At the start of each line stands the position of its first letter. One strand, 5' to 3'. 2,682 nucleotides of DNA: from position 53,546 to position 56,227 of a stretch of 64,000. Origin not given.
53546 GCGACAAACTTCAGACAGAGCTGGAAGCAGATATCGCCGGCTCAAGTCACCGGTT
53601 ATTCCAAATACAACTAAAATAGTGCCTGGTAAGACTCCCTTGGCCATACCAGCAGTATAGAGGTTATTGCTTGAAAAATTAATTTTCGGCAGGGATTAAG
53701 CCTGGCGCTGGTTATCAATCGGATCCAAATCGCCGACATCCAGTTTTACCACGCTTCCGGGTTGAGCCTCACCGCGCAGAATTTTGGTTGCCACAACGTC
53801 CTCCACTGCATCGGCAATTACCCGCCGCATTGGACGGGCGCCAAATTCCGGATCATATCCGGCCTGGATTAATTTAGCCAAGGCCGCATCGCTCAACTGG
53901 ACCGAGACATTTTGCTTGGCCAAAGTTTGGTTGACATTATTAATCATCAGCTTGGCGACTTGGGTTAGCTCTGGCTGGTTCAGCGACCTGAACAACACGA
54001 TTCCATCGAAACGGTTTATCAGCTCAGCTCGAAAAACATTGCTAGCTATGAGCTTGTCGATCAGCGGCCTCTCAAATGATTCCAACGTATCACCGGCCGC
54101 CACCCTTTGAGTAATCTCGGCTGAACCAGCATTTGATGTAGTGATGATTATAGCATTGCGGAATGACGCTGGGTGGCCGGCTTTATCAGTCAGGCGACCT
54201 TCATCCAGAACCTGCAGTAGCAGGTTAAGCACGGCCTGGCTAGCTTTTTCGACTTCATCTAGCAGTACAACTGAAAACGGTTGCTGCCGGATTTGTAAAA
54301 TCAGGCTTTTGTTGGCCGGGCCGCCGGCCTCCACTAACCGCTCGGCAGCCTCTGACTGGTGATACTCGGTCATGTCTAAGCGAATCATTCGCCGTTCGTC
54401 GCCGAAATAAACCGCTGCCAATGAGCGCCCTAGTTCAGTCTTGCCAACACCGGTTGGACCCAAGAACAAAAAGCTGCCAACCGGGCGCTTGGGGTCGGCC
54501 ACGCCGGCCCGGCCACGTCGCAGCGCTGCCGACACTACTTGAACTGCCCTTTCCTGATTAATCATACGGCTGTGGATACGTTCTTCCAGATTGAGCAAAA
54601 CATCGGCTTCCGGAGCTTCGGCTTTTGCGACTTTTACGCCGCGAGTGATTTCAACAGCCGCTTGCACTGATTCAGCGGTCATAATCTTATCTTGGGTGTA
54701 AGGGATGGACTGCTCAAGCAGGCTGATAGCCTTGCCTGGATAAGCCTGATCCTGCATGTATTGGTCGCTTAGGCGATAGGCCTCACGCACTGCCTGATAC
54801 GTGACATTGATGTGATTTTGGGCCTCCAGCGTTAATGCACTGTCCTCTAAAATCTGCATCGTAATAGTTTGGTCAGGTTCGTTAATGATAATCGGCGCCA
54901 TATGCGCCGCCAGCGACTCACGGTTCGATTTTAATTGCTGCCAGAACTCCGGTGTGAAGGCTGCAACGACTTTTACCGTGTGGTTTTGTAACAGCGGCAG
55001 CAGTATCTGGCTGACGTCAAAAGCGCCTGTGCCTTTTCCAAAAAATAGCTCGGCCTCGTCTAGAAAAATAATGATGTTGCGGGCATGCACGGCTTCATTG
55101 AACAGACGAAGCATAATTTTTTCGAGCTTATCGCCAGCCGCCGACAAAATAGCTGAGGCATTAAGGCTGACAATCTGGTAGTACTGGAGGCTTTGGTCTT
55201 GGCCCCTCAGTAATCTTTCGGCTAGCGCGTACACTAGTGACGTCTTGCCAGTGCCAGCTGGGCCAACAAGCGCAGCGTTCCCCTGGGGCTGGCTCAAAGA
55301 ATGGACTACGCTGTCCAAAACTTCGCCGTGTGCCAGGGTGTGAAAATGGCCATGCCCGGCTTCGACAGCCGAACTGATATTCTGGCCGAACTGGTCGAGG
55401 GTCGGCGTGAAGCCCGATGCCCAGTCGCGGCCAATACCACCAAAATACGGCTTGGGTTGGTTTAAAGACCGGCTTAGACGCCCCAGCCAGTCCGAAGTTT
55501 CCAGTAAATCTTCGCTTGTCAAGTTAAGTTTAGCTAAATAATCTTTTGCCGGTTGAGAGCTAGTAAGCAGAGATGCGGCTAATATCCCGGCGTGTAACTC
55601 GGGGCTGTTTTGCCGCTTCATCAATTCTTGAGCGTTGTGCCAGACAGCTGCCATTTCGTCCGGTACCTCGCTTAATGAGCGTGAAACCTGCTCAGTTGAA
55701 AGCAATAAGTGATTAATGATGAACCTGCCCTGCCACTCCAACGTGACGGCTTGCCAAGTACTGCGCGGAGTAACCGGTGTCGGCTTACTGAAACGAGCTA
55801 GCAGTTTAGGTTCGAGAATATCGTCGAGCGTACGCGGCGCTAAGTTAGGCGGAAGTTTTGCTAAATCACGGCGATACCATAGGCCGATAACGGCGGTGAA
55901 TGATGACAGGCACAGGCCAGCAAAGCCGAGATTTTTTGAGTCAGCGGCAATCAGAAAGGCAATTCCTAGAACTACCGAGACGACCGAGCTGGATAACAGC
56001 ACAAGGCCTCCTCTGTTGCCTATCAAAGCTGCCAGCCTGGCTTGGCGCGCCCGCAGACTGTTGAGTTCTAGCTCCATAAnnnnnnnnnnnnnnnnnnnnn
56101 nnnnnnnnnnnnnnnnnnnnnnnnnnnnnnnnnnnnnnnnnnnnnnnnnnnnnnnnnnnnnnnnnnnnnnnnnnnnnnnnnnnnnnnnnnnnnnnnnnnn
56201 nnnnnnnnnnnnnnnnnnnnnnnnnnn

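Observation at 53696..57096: Operon of HTH+HEARO-like protein, small membrane protein and a membrane-anchored Hsp100/Clp ATPase without ClpP-docking loop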

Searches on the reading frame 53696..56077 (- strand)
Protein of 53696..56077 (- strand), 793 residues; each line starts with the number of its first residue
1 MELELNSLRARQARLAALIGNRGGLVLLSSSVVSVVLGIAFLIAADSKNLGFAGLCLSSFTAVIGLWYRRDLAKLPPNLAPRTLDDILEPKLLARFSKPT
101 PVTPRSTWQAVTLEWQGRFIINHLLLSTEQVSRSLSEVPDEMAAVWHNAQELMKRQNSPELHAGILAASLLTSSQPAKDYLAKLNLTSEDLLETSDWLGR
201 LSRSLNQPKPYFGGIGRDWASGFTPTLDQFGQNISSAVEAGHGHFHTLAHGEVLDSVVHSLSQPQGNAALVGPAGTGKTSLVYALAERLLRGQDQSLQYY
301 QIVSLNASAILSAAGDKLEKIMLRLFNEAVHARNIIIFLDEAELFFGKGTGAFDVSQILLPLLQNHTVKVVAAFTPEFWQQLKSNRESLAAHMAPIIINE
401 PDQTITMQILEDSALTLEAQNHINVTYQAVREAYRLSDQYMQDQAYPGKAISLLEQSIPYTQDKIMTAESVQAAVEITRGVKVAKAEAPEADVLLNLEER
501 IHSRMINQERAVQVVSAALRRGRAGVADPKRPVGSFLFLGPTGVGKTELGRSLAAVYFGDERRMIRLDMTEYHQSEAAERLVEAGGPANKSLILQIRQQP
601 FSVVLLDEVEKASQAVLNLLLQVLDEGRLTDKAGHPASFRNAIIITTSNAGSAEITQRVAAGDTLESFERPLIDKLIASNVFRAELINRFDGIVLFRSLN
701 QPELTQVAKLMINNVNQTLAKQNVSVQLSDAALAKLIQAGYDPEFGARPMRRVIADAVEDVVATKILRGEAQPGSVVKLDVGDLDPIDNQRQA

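Call 3: search_protein_families(library=pfam, proteins=[window:53696-56077:-], max_evalue=1)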
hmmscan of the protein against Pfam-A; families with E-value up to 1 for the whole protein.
window:53696-56077:- (793 aa): 46 families (the best 25 are shown)
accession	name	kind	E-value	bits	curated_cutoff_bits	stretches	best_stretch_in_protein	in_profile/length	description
PF07724.20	AAA_2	-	6.5e-46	156.8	27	2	531-691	1-164/166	AAA domain (Cdc48 subfamily)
PF10431.15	ClpB_D2-small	-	3.6e-23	81.8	21.9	1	699-778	1-80/81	C-terminal, D2-small domain, of ClpB protein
PF00004.35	AAA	-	9.6e-21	75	21.2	2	270-371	3-104/131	ATPase family associated with various cellular activities (AAA)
PF07728.20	AAA_5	-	9e-15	55.3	22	2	536-652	2-125/139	AAA domain (dynein-related subfamily)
PF13401.12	AAA_22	-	1.1e-11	45.6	27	2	264-382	4-130/130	AAA domain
PF13173.12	AAA_14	-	1.3e-09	38.5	27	2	269-343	6-72/129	AAA domain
PF17871.7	AAA_lid_9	-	1.3e-07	31.9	22.8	1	405-458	4-57/104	AAA lid domain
PF13191.12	AAA_16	-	2.6e-07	31.7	32.6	1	257-292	15-51/167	AAA ATPase domain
PF13604.12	AAA_30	-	1.4e-06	28.6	27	2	257-292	10-45/191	AAA domain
PF01695.23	IstB_IS21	-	2.1e-06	27.9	24.1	2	265-308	92-134/238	IstB-like ATP binding protein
PF12775.13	AAA_7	-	2.1e-06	27.8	25.8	1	257-341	25-108/181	P-loop containing dynein motor region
PF20030.5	bpMoxR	-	5.5e-06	26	27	1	602-648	99-144/205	MoxR domain in the MoxR-vWA-beta-propeller ternary systems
PF00437.27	T2SSE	-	1.8e-05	24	24.9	2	254-289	131-166/370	Type II/IV secretion system protein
PF20720.3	nSTAND3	-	2.5e-05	24.5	27.2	2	266-302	18-51/155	Novel STAND NTPase 3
PF13521.12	AAA_28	-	0.00012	22.8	27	1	269-288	3-22/164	AAA domain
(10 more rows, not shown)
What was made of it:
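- On Clp/Hsp100 class I (double-ring) AAA+ superfamily: Pfam AAA, AAA_lid_9, AAA_2 and ClpB_D2-small all score above their cut-offs (call 3).
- Checked: Pfam finds AAA + AAA_lid_9 + AAA_2 + ClpB_D2-small in the ATPase (call 3).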

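Call 4: search_protein_families(library=ncbifam, proteins=[window:53696-56077:-], max_evalue=1)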
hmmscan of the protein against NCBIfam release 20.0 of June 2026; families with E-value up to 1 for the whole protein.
window:53696-56077:- (793 aa): 55 families (the best 25 are shown)
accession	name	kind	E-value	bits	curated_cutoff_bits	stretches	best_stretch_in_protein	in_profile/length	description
TIGR03346.1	chaperone_ClpB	equivalog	5.3e-120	402.2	1232.1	2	466-783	528-847/853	ATP-dependent chaperone ClpB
NF008118.0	PRK10865.1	equivalog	1.6e-100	337.3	1417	2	476-783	541-850/857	ATP-dependent chaperone ClpB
TIGR02639.1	ClpA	equivalog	1.7e-100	337.3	993.15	1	250-780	190-733/734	ATP-dependent Clp protease ATP-binding subunit ClpA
NF033607.0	disagg_AAA_ClpG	exception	6.1e-91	305.7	1900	2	473-778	562-873/932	AAA family protein disaggregase ClpG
NF033606.1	heat_AAA_ClpK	exception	3e-90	303.4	1900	2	467-771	577-888/949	heat shock survival AAA family ATPase ClpK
TIGR03345.1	VI_ClpV1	equivalog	1.6e-81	274.8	884.95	2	468-773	531-842/852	type VI secretion system ATPase TssH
NF008263.0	PRK11034.1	equivalog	2.5e-78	263.7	1350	1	253-781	194-735/758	ATP-dependent Clp protease ATP-binding subunit ClpA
NF003745.1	PRK05342.1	equivalog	4.6e-11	42.2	359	3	684-762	298-380/418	ATP-dependent Clp protease ATP-binding subunit ClpX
NF003229.0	PRK04195.1-5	equivalog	7.1e-11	41.4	280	2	268-376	47-144/413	replication factor C large subunit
NF047784.1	MadB_ATPase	equivalog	2.7e-09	36.6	475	2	536-571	36-68/298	MadB family AAA-type ATPase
TIGR03499.1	FlhF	equivalog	7e-08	32.8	174.15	2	362-547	39-212/286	flagellar biosynthesis GTPase FlhF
NF001679.0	PRK00440.1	equivalog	7.3e-07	28.6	303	2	534-611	40-114/322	replication factor C small subunit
NF038214.1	IS21_help_AAA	equivalog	7.6e-07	29.1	200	1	266-327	91-151/232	IS21-like element helper ATPase IstB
TIGR00382.1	clpX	equivalog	7.6e-07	28.5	370.75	2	244-341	97-190/414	ATP-dependent protease ATP-binding subunit ClpX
TIGR00763.1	lon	equivalog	8.5e-06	24.5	608.05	1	537-556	357-376/795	endopeptidase La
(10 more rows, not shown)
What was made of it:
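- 53696..56077 (-): 793-aa membrane-anchored Clp/Hsp100-type double AAA+ ATPase (NCBI HEY5549965.1, 'AAA family ATPase'). For example ClpB scores 402 against 1232, ClpA 337 against 993 and ClpV 275 against 885 (call 4).
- On ClpA/ClpC/ClpE/ClpX (ClpP-partner unfoldases): 337 bits against a cut-off of 993 (call 4).
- On ClpB/Hsp104 disaggregase: The ClpB models match in two separate stretches (call 4). 402 bits against a cut-off of 1232 (call 4).
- On ClpV/TssH (type VI secretion): 275 bits against a cut-off of 885 (call 4).
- Closest known: ClpB / Hsp104 disaggregases. Different: TIGR03346 scores 402 against a cut-off of 1232 (call 4).
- All NCBIfam Clp equivalogs score far below their cut-offs (call 4).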

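Call 6: find_homologous_proteins(query=window:53696-56077:-)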
Query window:53696-56077:- (793 aa): 603 proteins with E <= 0.001 among 8000 candidates; the best 120 are listed.
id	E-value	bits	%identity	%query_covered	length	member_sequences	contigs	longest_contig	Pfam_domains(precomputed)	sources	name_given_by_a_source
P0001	0.0e+0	1675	100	97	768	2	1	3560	PF13173.13,PF20030.6,PF00437.27,PF13604.13,PF00004.36,PF13401.13,PF17871.8,PF07728.21,PF13191.13,PF01695.24,PF07724.21,PF12775.14,PF10431.16,PF20720.4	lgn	-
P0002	0.0e+0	1406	81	100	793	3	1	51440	PF13173.13,PF20030.6,PF13604.13,PF00004.36,PF13401.13,PF17871.8,PF07728.21,PF13191.13,PF01695.24,PF07724.21,PF12775.14,PF10431.16,PF20720.4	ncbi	ncbi:MAG: AAA family ATPase [Candidatus Saccharimonadales bacterium]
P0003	0.0e+0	1394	81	100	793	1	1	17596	PF13173.13,PF00437.27,PF13604.13,PF00004.36,PF13401.13,PF17871.8,PF07728.21,PF13191.13,PF01695.24,PF07724.21,PF12775.14,PF10431.16,PF20720.4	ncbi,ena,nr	ncbi:MAG TPA: AAA family ATPase [Candidatus Saccharimonadales bacterium]|nr:AAA family ATPase [Candi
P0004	0.0e+0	1375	79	100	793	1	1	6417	PF13173.13,PF20030.6,PF00004.36,PF13401.13,PF17871.8,PF07728.21,PF13191.13,PF01695.24,PF07724.21,PF00005.34,PF12775.14,PF13521.13,PF10431.16,PF20720.4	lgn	-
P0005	0.0e+0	1301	76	99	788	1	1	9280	PF13173.13,PF20030.6,PF00004.36,PF13401.13,PF17871.8,PF13238.13,PF07728.21,PF13191.13,PF01695.24,PF07724.21,PF12775.14,PF10431.16,PF20720.4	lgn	-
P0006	0.0e+0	1247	73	99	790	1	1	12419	PF13173.13,PF20030.6,PF00004.36,PF13401.13,PF17871.8,PF07728.21,PF13191.13,PF07724.21,PF12775.14,PF13521.13,PF10431.16,PF13481.13,PF20720.4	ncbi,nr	ncbi:ATP-dependent Clp protease ATP-binding subunit [Candidatus Saccharibacteria bacterium]|nr:ATP-d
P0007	0.0e+0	1246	72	99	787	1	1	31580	PF13173.13,PF13671.13,PF00004.36,PF13401.13,PF17871.8,PF13238.13,PF07728.21,PF13191.13,PF01695.24,PF07724.21,PF00005.34,PF05729.19,PF13521.13,PF10431.16,PF20720.4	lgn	-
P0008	0.0e+0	1239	72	99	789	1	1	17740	PF13173.13,PF20030.6,PF13604.13,PF00004.36,PF13401.13,PF20703.4,PF17871.8,PF07728.21,PF04851.22,PF13191.13,PF01695.24,PF07724.21,PF12775.14,PF13521.13,PF00910.29,PF10431.16,PF20720.4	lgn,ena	-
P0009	0.0e+0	1228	72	99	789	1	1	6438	PF13173.13,PF20030.6,PF00004.36,PF13401.13,PF17871.8,PF07728.21,PF13191.13,PF01695.24,PF07724.21,PF12775.14,PF05729.19,PF13521.13,PF10431.16,PF20720.4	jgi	jgi:ATP-dependent Clp protease ATP-binding subunit ClpC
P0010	0.0e+0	1226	76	91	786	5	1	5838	PF13173.13,PF20030.6,PF00004.36,PF13401.13,PF17871.8,PF07728.21,PF13191.13,PF01695.24,PF07724.21,PF12775.14,PF05729.19,PF13521.13,PF10431.16,PF20720.4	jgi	jgi:ATP-dependent Clp protease ATP-binding subunit ClpC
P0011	0.0e+0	1203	69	99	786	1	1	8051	PF13173.13,PF00004.36,PF13401.13,PF17871.8,PF07728.21,PF13191.13,PF07724.21,PF07726.18,PF12775.14,PF05729.19,PF00910.29,PF10431.16,PF20720.4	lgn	-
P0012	0.0e+0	1202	70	99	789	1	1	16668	PF13173.13,PF20030.6,PF00004.36,PF13401.13,PF17871.8,PF13238.13,PF07728.21,PF13191.13,PF01695.24,PF13479.13,PF07724.21,PF12775.14,PF13521.13,PF10431.16,PF20720.4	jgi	jgi:ATP-dependent Clp protease ATP-binding subunit ClpC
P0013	0.0e+0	1182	68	99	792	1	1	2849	PF13173.13,PF20030.6,PF13604.13,PF00004.36,PF13401.13,PF17871.8,PF07728.21,PF13191.13,PF01695.24,PF07724.21,PF12775.14,PF10431.16,PF20720.4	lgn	-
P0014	0.0e+0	1169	69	99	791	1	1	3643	PF13173.13,PF20030.6,PF00437.27,PF13604.13,PF00004.36,PF13401.13,PF17871.8,PF07728.21,PF04851.22,PF13191.13,PF01695.24,PF07724.21,PF12775.14,PF10431.16,PF25199.2,PF20720.4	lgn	-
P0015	0.0e+0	1168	68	99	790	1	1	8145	PF13173.13,PF00158.33,PF07724.21,PF12775.14,PF00004.36,PF13401.13,PF17871.8,PF07728.21,PF10431.16,PF20720.4,PF13191.13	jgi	jgi:ATP-dependent Clp protease ATP-binding subunit ClpC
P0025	0.0e+0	1068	62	96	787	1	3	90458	PF13173.13,PF20030.6,PF00004.36,PF13401.13,PF17871.8,PF07728.21,PF13191.13,PF01695.24,PF00158.33,PF07724.21,PF00005.34,PF12775.14,PF05729.19,PF10431.16,PF20720.4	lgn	-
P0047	0.0e+0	1032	64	94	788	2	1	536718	PF13173.13,PF00158.33,PF07724.21,PF12775.14,PF05729.19,PF00004.36,PF13401.13,PF07728.21,PF10431.16,PF20720.4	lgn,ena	-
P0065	2.4e-297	1006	59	99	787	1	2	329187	PF13173.13,PF07724.21,PF00005.34,PF12775.14,PF05729.19,PF00004.36,PF13401.13,PF07728.21,PF10431.16,PF20720.4,PF13191.13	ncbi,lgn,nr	ncbi:AAA family ATPase [Candidatus Saccharibacteria bacterium]|nr:AAA family ATPase [Candidatus Sacc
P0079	7.7e-293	991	58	99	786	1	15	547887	PF13173.13,PF00004.36,PF13401.13,PF17871.8,PF05673.20,PF07728.21,PF13191.13,PF00158.33,PF07724.21,PF01935.24,PF12775.14,PF13476.13,PF05729.19,PF10431.16,PF25199.2,PF20720.4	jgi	jgi:ATP-dependent Clp protease ATP-binding subunit ClpC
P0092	2.0e-287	973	58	99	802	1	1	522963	PF13173.13,PF20030.6,PF00004.36,PF13401.13,PF17871.8,PF07728.21,PF13191.13,PF07724.21,PF05729.19,PF00910.29,PF10431.16,PF20720.4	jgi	jgi:ATP-dependent Clp protease ATP-binding subunit ClpC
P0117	3.5e-281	953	57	99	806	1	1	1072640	PF13173.13,PF20030.6,PF00004.36,PF13401.13,PF03193.23,PF17871.8,PF07728.21,PF13191.13,PF07724.21,PF00005.34,PF12775.14,PF00910.29,PF10431.16,PF20720.4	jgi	jgi:ATP-dependent Clp protease ATP-binding subunit ClpC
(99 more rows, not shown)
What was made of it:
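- The family is large and keeps full length (call 6).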

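Call 9: find_related_loci(query=window:53696-56077:-, collection=genome_contigs, flank=8000)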
Query window:53696-56077:- (793 aa) in genome_contigs; peptide patterns used: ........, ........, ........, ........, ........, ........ (x = any residue, [..] = any of these).
24 stretches matched a pattern; 1 encode a relative of the query (tblastn E <= 1e-3); 1 distinct loci.
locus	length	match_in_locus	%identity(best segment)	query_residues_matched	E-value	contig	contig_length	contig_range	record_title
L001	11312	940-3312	81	1-791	0e+0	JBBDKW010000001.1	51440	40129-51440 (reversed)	MAG: Candidatus Saccharimonadales bacterium isolate LejiaA_2_49_12 Lejia_A_1132_length_51440_cov_6, whole genome shotgun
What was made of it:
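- Tried and rejected: genome_contigs scan with the single ATPase sequence (call 9).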

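Call 10: search_solved_structures(query=window:53696-56077:-, max_evalue=1e-20, show_alignments=0)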
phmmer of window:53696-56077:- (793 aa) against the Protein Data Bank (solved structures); distinct sequences matched with E-value up to 1e-20: 48.
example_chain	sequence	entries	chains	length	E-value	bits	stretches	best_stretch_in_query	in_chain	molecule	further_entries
3j3s_A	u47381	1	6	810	2.5e-106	359.8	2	463-783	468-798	Negative regulator of genetic competence ClpC/MecB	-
3j3t_A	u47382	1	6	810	2.7e-106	359.7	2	463-783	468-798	Negative regulator of genetic competence ClpC/MecB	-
3j3r_A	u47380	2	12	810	1.9e-105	356.9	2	463-783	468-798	Negative regulator of genetic competence ClpC/MecB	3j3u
7abr_A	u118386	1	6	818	2e-105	356.9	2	463-783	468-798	Negative regulator of genetic competence ClpC/MecB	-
6em9_A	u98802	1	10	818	3.8e-102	346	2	468-780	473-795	ATP-dependent Clp protease ATP-binding subunit ClpC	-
6em8_A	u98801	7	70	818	5.6e-102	345.4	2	468-780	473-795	ATP-dependent Clp protease ATP-binding subunit ClpC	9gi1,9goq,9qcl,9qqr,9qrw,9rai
1qvr_A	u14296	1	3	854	9.4e-100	338.1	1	466-783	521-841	ClpB protein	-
8a8u_A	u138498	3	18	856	2.1e-97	330.3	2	478-785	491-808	ATP-dependent Clp protease ATP-binding subunit ClpC1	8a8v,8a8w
9if4_A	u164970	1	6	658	9.4e-97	328.1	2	478-785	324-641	ATP-dependent Clp protease ATP-binding subunit ClpC1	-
8xon_S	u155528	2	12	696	7.3e-96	325.2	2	472-781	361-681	NDP-hexose 4-ketoreductase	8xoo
6oax_C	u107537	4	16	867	7.6e-96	325.2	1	456-783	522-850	Hyperactive disaggregase ClpB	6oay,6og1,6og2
6og3_E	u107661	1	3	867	8.1e-96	325.1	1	456-783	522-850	Hyperactive disaggregase ClpB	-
4d2q_A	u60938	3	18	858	9.8e-96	324.8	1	456-783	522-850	CLPB | CHAPERONE PROTEIN CLPB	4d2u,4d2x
29hb_b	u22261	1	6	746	3.3e-95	323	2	429-767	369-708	ATP-dependent Clp protease, ATP-binding subunit ClpE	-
8ycx_A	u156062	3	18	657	4.3e-95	322.7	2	479-785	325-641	ATP-dependent Clp protease ATP-binding subunit ClpC1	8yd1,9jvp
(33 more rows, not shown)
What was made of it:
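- Closest known: ClpC / ClpA. Same: Best PDB sequence matches are ClpC, at E 2.5e-106 (call 10).
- Closest known: ClpB / Hsp104 disaggregases. Same: The NBD2 match to T. thermophilus ClpB has E 9e-100 (call 10).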

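Call 16: find_encoding_contigs(protein=P0117, flank=8000, max_places=2)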
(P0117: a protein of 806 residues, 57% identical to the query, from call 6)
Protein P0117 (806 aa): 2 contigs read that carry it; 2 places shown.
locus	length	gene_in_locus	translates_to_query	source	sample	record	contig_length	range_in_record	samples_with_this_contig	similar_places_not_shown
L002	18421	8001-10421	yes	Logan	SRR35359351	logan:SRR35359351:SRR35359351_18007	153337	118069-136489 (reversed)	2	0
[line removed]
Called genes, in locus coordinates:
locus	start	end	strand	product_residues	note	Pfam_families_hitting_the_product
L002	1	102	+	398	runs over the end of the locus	PF13439:Glyco_transf_4, PF00534:Glycos_transf_1, PF13692:Glyco_trans_1_4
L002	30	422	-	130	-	-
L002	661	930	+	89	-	-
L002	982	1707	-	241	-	-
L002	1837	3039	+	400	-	PF03816:LytR_cpsA_psr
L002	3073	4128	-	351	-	PF01595:CNNM, PF00571:CBS (faint)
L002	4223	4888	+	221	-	PF00027:cNMP_binding, PF13545:HTH_Crp_2, PF00325:Crp (weak)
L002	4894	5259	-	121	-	PF00072:Response_reg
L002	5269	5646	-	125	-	PF00072:Response_reg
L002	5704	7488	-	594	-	PF03924:CHASE, PF00512:HisKA, PF02518:HATPase_c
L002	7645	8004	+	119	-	-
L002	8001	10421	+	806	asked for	PF20720:nSTAND3 (faint), PF00910:RNA_helicase (faint), PF00004:AAA (weak), PF17871:AAA_lid_9 (weak), PF00004:AAA, PF07724:AAA_2, PF07728:AAA_5, PF10431:ClpB_D2-small, +7 more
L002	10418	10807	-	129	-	-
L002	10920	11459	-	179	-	PF01965:DJ-1_PfpI, PF18011:Catalase_C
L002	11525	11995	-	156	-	-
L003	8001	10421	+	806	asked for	PF20720:nSTAND3 (faint), PF00910:RNA_helicase (faint), PF00004:AAA (weak), PF17871:AAA_lid_9 (weak), PF00004:AAA, PF07724:AAA_2, PF07728:AAA_5, PF10431:ClpB_D2-small, +7 more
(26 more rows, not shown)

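Call 17: find_encoding_contigs(protein=P0079, flank=8000, max_places=2)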
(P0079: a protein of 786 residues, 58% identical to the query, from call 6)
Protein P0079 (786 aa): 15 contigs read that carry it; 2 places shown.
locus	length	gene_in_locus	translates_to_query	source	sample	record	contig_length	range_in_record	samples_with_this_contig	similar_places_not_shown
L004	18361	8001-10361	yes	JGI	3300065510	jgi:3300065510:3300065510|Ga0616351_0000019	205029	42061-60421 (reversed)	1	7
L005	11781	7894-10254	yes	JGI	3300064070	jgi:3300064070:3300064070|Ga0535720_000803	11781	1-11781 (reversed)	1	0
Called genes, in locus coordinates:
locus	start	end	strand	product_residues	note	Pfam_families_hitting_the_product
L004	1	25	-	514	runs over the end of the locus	PF00006:ATP-synt_ab, PF00306:ATP-synt_ab_C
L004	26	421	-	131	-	PF00213:OSCP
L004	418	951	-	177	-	-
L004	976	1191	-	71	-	PF00137:ATP-synt_C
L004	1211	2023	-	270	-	PF00119:ATP-synt_A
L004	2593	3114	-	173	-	-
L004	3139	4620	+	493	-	PF02074:Peptidase_M32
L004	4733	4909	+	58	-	-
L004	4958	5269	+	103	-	-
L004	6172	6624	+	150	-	-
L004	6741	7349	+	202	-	PF03848:TehB, PF13489:Methyltransf_23, PF13649:Methyltransf_25, PF13847:Methyltransf_31, PF08241:Methyltransf_11, PF08242:Methyltransf_12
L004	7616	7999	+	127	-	-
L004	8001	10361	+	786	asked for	PF13191:AAA_16 (faint), PF25199:nSTAND_NTPase5 (faint), PF00004:AAA (weak), PF17871:AAA_lid_9 (weak), PF00004:AAA, PF07724:AAA_2, PF07728:AAA_5, PF10431:ClpB_D2-small, +9 more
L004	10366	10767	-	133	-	PF20393:Pro_CA_2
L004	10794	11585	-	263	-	-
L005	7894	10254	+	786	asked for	PF13191:AAA_16 (faint), PF25199:nSTAND_NTPase5 (faint), PF00004:AAA (weak), PF17871:AAA_lid_9 (weak), PF00004:AAA, PF07724:AAA_2, PF07728:AAA_5, PF10431:ClpB_D2-small, +9 more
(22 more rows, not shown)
